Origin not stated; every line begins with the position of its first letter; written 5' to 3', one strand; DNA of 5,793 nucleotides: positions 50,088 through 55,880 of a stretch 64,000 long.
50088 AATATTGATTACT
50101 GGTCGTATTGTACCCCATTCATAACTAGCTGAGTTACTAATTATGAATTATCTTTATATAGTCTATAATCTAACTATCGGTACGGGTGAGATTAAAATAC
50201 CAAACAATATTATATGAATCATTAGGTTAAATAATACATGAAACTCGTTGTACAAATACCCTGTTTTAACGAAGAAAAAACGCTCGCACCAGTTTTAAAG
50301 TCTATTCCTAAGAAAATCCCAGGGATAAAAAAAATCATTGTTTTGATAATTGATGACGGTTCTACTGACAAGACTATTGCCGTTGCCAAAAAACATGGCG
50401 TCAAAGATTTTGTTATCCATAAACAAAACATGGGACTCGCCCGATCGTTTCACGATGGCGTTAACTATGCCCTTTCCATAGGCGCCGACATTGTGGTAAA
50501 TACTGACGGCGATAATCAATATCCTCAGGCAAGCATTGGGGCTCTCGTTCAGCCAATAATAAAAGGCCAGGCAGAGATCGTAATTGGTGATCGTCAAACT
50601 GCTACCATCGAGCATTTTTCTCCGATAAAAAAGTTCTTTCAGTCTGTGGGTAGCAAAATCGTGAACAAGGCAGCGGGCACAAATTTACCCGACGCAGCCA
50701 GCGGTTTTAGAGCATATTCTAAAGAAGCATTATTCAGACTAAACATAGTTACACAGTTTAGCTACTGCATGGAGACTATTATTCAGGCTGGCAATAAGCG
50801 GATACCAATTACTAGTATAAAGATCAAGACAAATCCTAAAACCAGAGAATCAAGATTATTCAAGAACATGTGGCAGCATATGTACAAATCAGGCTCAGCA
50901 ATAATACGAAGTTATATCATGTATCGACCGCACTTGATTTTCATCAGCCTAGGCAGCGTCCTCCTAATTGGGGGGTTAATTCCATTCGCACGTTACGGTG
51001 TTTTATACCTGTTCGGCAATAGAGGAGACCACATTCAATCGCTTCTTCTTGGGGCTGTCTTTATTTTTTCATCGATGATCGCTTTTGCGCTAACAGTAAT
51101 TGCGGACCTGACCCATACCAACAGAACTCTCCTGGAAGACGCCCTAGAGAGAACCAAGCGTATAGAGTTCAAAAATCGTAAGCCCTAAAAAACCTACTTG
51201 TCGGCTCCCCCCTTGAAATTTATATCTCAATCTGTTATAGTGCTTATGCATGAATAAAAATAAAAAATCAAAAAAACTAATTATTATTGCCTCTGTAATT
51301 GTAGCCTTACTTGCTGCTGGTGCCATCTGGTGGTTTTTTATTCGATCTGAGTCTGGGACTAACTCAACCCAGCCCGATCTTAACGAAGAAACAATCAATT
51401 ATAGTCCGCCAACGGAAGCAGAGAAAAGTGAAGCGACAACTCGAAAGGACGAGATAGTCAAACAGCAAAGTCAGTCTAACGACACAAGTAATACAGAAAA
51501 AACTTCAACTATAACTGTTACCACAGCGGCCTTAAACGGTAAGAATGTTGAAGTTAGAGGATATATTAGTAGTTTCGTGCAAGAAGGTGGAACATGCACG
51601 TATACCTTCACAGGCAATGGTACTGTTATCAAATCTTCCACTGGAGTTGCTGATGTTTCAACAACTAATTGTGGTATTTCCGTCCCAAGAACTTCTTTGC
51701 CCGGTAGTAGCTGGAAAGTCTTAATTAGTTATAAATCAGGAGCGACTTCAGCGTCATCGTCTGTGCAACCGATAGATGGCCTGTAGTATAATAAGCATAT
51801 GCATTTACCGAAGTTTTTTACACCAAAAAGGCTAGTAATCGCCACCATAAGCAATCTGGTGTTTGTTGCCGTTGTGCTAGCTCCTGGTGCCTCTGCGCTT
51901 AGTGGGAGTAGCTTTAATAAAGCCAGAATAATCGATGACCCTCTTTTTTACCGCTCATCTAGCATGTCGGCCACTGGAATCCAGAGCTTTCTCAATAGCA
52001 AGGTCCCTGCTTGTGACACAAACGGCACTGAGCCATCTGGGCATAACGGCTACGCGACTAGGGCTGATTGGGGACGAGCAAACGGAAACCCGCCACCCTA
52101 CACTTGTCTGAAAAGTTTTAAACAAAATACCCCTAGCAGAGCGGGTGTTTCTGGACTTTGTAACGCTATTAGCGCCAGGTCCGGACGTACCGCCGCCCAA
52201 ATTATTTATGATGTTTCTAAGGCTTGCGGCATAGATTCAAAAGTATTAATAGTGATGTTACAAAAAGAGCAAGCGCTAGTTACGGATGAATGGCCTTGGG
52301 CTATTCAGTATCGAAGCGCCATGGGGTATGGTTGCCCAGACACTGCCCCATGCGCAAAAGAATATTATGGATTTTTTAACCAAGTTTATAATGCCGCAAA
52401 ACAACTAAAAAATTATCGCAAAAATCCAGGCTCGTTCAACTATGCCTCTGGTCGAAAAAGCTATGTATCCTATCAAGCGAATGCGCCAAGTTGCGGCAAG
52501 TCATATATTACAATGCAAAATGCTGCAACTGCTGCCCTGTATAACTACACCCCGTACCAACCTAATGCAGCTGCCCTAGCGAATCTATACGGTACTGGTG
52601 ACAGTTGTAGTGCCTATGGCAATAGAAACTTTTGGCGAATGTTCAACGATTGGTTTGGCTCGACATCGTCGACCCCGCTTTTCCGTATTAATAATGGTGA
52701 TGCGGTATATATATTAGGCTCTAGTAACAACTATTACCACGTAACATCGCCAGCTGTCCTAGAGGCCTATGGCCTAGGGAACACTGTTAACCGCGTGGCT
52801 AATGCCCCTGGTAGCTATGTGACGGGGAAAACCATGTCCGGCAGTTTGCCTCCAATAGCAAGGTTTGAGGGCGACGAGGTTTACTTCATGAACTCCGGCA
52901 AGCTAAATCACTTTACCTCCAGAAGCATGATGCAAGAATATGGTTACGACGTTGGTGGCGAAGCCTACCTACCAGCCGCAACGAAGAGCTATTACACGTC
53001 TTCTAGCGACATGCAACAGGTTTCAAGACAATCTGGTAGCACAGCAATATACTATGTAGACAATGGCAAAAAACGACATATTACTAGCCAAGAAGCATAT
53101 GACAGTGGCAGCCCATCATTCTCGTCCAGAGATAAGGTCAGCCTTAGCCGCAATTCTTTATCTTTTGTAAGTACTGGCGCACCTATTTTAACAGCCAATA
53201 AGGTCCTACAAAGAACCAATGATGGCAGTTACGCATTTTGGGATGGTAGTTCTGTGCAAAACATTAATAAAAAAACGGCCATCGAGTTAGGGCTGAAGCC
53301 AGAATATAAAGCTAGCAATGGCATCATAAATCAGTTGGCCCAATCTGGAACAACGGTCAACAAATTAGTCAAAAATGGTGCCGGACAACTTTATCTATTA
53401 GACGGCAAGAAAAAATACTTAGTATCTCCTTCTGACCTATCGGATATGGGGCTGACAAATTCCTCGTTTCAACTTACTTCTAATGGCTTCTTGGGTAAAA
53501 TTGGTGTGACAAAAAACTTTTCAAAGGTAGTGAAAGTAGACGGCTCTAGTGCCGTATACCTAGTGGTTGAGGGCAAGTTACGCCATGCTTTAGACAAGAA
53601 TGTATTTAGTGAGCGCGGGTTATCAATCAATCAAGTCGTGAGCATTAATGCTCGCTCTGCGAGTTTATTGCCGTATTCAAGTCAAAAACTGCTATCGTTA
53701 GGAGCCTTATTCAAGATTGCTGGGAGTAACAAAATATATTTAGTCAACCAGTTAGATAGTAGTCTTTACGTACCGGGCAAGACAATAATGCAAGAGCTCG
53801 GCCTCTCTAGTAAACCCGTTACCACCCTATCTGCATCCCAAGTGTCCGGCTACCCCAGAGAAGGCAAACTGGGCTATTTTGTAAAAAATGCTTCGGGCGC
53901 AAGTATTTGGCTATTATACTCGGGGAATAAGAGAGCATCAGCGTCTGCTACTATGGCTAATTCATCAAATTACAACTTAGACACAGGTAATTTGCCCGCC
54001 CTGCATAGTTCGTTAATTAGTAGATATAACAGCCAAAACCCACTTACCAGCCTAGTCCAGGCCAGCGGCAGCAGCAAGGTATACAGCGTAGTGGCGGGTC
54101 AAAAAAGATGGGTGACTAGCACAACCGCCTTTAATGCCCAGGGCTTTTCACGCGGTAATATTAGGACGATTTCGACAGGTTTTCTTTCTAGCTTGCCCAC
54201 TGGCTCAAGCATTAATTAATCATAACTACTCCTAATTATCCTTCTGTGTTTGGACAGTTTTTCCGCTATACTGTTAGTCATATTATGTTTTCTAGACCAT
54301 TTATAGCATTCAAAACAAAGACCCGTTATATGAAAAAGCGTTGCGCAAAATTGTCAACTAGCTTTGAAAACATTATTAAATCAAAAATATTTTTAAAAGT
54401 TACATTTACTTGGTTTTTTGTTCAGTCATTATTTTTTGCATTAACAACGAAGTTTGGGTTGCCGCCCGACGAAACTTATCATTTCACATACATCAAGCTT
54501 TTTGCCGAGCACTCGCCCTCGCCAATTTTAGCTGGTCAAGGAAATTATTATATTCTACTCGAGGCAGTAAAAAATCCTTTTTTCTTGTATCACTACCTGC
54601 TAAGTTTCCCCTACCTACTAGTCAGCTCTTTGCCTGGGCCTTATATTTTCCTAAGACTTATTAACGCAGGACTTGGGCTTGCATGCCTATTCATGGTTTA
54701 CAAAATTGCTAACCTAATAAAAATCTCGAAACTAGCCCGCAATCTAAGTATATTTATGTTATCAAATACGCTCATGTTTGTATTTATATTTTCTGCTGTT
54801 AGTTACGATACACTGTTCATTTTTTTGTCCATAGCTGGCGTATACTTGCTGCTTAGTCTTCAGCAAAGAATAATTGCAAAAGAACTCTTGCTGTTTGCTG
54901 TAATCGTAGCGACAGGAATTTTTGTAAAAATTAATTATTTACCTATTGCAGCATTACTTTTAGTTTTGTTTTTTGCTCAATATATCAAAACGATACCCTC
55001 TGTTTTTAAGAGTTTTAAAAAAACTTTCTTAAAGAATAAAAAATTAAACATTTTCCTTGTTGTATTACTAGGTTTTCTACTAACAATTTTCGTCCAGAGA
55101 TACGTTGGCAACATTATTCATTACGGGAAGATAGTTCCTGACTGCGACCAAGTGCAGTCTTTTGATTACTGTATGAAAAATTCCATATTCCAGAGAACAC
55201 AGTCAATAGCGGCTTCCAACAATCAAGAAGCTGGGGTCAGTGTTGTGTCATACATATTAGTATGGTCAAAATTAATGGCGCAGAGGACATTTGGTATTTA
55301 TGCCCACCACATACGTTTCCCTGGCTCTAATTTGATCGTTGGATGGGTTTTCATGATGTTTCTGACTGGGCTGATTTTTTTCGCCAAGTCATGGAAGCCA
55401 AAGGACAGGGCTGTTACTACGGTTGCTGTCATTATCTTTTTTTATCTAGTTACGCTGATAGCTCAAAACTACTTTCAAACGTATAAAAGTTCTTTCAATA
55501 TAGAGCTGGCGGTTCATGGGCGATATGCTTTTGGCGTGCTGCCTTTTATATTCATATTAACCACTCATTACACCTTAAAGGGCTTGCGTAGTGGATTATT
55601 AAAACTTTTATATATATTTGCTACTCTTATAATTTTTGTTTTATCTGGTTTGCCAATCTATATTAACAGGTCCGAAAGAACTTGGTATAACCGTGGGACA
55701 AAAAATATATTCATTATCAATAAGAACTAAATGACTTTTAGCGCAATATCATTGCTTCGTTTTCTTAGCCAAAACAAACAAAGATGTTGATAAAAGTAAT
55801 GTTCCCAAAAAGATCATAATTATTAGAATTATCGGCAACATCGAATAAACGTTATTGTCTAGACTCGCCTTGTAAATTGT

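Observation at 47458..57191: Duplicated GtrB-like GT2 / GT-C modules arranged divergently around secreted-protein genes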

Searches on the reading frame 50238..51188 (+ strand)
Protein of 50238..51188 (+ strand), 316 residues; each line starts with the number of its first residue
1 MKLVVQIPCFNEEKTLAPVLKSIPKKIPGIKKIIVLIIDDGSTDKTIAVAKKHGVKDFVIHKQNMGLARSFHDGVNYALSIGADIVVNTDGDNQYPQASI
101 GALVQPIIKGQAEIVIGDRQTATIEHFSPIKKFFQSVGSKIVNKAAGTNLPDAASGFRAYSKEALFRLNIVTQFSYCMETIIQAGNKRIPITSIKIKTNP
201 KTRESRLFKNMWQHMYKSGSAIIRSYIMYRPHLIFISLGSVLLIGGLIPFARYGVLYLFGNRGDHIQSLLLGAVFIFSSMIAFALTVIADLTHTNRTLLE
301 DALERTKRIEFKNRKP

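Call 3: search_protein_families(library=pfam, proteins=[window:50238-51188:+], max_evalue=0.01)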
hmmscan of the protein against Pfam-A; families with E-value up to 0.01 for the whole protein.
window:50238-51188:+ (316 aa): 2 families
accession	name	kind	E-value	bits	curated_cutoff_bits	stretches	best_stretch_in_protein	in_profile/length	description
PF00535.33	Glycos_transf_2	-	1.6e-21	77.4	23.3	1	6-165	3-164/168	Glycosyl transferase family 2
PF13641.12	Glyco_tranf_2_3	-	0.00027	21.4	27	1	4-115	4-119/230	Glycosyltransferase like family 2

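Call 4: search_protein_families(library=ncbifam, proteins=[window:50238-51188:+], max_evalue=0.01)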
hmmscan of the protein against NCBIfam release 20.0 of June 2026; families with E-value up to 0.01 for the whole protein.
window:50238-51188:+ (316 aa): 17 families
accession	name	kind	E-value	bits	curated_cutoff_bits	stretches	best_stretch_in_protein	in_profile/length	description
TIGR04182.1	glyco_TIGR04182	equivalog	4.4e-29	101.8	325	1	4-295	3-285/293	S-layer glycoprotein N-glycosyltransferase AglJ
NF058614.1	PPMAGASynPpgS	equivalog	4.1e-18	65.6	370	1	5-182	4-180/226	polyprenyl-phospho-N-acetylgalactosaminyl synthase PpgS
NF041391.1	DPhHxTase_Halo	equivalog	8.1e-16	57.7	375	1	9-207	3-192/213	dolichyl-phosphate hexose transferase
NF047588.1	GlcsyltransPgfSStrep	equivalog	9e-14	51.4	500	1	1-171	1-170/308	glycosyltransferase PgfS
TIGR03937.1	PgaC_IcaA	equivalog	1.5e-08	34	422.3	1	4-109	48-152/407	poly-beta-1,6-N-acetyl-D-glucosamine synthase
NF041875.1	EPS_EpsD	equivalog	4.2e-08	33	370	1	5-129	3-126/325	exopolysaccharide biosynthesis glycosyltransferase EpsD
NF007986.1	PRK10714.1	equivalog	1.9e-07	30.4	529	1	2-164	7-168/316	undecaprenyl-phosphate 4-deoxy-4-formamido-L-arabinose transferase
NF010496.0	PRK13915.1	equivalog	9.8e-07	28.1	262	1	3-108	33-143/307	glucosyl-3-phosphoglycerate synthase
TIGR04283.1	glyco_like_mftF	equivalog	1.5e-06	27.9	182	1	5-78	3-71/221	TIGR04283 family arsenosugar biosynthesis glycosyltransferase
NF007482.0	PRK10073.1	equivalog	6.1e-06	25.5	423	1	2-78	7-84/334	glycosyltransferase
NF050113.1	gal_furan_GlfT1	equivalog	0.00015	21.2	330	1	13-96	11-93/290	galactofuranosyltransferase GlfT1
TIGR01556.1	rhamnosyltran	subfamily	0.00055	19.2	200.55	1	25-111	12-102/281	rhamnosyltransferase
TIGR04242.1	nodulat_NodC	equivalog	0.00064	18.8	550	1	5-105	52-154/395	chitooligosaccharide synthase NodC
TIGR03111.1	glyc2_xrt_Gpos1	hypoth_equivalog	0.0015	17.4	363.95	1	4-54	52-102/439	TIGR03111 family XrtG-associated glycosyltransferase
NF038302.1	EPS_HpsE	equivalog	0.0032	16.5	300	1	2-54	2-55/307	hormogonium polysaccharide biosynthesis glycosyltransferase HpsE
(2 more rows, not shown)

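Call 18: search_solved_structures(query=window:50238-51188:+, max_evalue=0.001, show_alignments=1)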
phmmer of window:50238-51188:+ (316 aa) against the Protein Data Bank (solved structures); distinct sequences matched with E-value up to 0.001: 5.
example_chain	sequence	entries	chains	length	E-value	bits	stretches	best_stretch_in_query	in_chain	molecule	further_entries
5mlz_A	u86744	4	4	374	2.9e-09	39.6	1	1-217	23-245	Dolichol monophosphate mannose synthase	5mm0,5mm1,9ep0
9hwj_A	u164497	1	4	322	5.1e-05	25.7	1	2-247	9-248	Undecaprenyl-phosphate 4-deoxy-4-formamido-L-arabinose transferase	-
9bhc_C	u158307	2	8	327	0.00011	24.6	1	2-165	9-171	Undecaprenyl-phosphate 4-deoxy-4-formamido-L-arabinose transferase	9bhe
8vxh_A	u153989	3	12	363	0.00015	24.1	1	2-165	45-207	Undecaprenyl-phosphate 4-deoxy-4-formamido-L-arabinose transferase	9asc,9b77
6p61_A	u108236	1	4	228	0.00023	23.6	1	5-94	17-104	Glycosyltransferase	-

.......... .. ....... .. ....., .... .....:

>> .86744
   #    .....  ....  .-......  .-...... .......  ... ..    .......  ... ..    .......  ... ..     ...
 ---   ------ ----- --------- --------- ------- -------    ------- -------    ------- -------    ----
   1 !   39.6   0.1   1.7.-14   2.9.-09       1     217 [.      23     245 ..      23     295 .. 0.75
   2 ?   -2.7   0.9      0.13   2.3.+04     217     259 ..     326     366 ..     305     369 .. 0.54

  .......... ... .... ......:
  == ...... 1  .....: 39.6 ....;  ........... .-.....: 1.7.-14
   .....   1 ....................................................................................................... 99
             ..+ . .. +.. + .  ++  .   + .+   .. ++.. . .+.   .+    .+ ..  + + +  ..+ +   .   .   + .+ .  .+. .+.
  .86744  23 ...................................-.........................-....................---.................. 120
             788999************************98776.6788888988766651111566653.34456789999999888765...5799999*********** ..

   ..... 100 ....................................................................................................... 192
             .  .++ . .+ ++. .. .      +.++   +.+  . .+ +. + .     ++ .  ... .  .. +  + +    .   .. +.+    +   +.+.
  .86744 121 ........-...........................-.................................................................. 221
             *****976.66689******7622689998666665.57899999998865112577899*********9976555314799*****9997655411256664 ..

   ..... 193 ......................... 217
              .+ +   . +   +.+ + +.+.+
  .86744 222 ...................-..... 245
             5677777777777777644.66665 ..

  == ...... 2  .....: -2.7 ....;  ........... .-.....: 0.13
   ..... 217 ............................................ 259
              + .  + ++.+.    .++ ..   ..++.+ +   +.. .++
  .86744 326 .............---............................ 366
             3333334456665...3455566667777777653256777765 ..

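Call 64: list_cluster_members(proteins=[P0001, window:50238-51188:+, window:47458-48435:-, window:55749-57191:-])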
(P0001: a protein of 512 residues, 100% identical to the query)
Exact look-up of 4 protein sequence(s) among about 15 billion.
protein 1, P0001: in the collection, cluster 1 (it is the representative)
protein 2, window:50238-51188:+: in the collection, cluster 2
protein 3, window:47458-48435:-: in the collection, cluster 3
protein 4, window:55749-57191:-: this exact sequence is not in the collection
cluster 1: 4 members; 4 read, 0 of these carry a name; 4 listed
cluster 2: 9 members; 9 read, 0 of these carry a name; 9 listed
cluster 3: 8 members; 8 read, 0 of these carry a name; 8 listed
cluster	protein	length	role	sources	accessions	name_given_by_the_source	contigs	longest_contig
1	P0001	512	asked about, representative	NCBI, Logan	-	-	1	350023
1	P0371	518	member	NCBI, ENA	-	-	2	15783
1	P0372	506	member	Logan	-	-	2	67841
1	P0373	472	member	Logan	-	-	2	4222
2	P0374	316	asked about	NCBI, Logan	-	-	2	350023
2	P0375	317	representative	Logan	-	-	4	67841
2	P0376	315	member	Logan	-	-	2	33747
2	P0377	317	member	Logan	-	-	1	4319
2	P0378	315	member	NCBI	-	-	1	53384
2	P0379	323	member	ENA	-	-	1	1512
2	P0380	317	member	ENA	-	-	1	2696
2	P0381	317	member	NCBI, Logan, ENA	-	-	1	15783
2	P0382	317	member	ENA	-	-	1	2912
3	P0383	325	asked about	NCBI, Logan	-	-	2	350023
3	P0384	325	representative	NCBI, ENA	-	-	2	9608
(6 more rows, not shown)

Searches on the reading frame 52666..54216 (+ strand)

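Call 28: search_protein_families(library=pfam, proteins=[window:52666-54216:+], max_evalue=10)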
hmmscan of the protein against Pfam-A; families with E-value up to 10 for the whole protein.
seq(517 aa): 1 family
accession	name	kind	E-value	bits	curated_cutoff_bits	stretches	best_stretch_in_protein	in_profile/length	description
PF08239.17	SH3_3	-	0.14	12.8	27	1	1-28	12-40/54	Bacterial SH3 domain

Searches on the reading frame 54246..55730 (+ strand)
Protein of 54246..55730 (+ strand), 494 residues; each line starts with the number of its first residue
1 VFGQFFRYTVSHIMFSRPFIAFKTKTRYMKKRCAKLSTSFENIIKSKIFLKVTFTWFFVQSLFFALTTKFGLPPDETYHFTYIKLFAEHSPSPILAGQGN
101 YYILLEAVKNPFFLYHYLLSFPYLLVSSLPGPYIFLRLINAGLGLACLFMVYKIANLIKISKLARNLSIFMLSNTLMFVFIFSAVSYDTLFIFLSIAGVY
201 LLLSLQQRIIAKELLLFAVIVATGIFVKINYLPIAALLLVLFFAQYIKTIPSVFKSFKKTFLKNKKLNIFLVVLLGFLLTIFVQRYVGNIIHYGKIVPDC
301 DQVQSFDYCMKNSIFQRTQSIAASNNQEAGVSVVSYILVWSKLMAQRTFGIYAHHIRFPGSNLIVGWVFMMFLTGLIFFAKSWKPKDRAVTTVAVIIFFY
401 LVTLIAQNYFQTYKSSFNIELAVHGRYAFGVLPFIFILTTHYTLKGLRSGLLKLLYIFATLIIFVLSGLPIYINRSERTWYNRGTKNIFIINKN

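Call 3: search_protein_families(library=pfam, proteins=[window:54246-55730:+], max_evalue=0.01)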
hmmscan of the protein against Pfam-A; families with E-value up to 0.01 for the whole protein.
window:54246-55730:+ (494 aa): 1 family
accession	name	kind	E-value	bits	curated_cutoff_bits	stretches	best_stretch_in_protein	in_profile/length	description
PF02366.24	PMT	-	7.2e-05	22.9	22.7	1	128-276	75-224/245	Dolichyl-phosphate-mannose-protein mannosyltransferase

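Call 4: search_protein_families(library=ncbifam, proteins=[window:54246-55730:+], max_evalue=0.01)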
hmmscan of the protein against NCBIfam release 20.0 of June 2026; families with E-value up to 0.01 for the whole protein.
window:54246-55730:+ (494 aa): 1 family
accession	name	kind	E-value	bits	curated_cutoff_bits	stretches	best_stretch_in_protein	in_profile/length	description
NF047440.1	LA3751_2_3_fam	subfamily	0.00047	19.1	200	1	130-296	95-247/460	LA_3751/LA_3752 family putative glycosyltransferase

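Call 28: search_protein_families(library=pfam, proteins=[window:54246-55730:+], max_evalue=10)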
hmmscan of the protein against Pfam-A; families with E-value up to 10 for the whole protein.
window:54246-55730:+ (494 aa): 1 family
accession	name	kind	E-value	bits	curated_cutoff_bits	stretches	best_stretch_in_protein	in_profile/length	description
PF02366.24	PMT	-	7.2e-05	22.9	22.7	1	128-276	75-224/245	Dolichyl-phosphate-mannose-protein mannosyltransferase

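Call 48: find_homologous_proteins(query=window:54246-55730:+)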
Query window:54246-55730:+ (494 aa): 57 proteins with E <= 0.001 among 8000 candidates.
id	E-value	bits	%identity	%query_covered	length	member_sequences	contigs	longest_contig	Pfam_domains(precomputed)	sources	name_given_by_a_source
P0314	1.1e-283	959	95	94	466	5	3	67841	-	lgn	-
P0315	1.4e-252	857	81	97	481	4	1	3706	PF02366.25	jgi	jgi:hypothetical protein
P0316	4.1e-203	694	67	94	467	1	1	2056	-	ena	-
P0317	1.6e-158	547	54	95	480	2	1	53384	-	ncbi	-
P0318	6.8e-133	462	46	92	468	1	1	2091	-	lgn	-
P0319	8.7e-131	455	47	89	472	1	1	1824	-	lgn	-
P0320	5.4e-128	446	47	90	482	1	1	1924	PF13231.13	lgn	-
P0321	6.0e-126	439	48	89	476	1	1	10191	PF09913.16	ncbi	-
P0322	2.0e-123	431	44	93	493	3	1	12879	PF09913.16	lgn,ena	-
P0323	1.3e-119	418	45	89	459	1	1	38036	PF02366.25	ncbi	-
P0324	3.2e-118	414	44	89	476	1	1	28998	-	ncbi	-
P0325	3.1e-110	388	42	92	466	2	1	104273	PF02366.25,PF13231.13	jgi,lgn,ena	-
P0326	1.4e-108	382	41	89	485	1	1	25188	-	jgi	jgi:hypothetical protein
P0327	2.6e-108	381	42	93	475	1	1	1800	-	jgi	jgi:hypothetical protein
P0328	3.3e-105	371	41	91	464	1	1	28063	PF13231.13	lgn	-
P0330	9.7e-100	353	39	90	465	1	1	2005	PF13231.13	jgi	jgi:hypothetical protein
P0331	2.3e-99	352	42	86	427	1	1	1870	PF09913.16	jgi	jgi:hypothetical protein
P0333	5.4e-99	350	40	85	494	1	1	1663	PF09913.16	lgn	-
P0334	5.3e-96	341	39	90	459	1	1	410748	PF09913.16,PF13231.13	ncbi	-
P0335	4.4e-94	334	39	91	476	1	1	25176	PF02366.25,PF09913.16,PF13231.13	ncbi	-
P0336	4.6e-94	334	41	89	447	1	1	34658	PF09913.16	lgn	-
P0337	1.2e-93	333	38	93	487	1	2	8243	PF02366.25,PF09913.16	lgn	-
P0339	7.7e-93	330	40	86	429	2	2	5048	PF09913.16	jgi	-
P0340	4.9e-92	327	38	90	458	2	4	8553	PF09913.16,PF13231.13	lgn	-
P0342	1.9e-91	326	40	87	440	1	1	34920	PF09913.16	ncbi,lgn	-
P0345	4.3e-87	311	37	91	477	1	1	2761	PF13231.13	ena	-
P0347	3.2e-84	302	37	93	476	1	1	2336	PF09913.16,PF13231.13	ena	-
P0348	1.7e-81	293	38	94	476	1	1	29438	PF09913.16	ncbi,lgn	-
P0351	2.2e-78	282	36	92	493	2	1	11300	PF09913.16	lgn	-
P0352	1.6e-74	270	37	93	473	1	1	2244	PF09913.16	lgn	-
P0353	4.2e-74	268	35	93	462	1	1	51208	PF13231.13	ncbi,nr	ncbi:glycosyltransferase family 39 protein [Candidatus Saccharibacteria bacterium]|nr:glycosyltransf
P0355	5.6e-68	248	31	93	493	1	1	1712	PF09913.16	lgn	-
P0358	1.3e-39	155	29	89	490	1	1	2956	PF09913.16,PF13231.13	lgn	-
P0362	2.7e-25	107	28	57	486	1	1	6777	PF09913.16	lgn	-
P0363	1.6e-19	88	25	93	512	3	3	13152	PF09913.16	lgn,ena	-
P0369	2.6e-15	74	25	82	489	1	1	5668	PF09913.16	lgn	-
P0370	2.2e-8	52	26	66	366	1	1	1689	PF09913.16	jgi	jgi:hypothetical protein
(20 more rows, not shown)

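Call 51: search_solved_structures(query=A4, max_evalue=10)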
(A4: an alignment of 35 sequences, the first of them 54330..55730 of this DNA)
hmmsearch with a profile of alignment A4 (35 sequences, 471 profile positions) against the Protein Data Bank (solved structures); distinct sequences matched with E-value up to 10: 0.
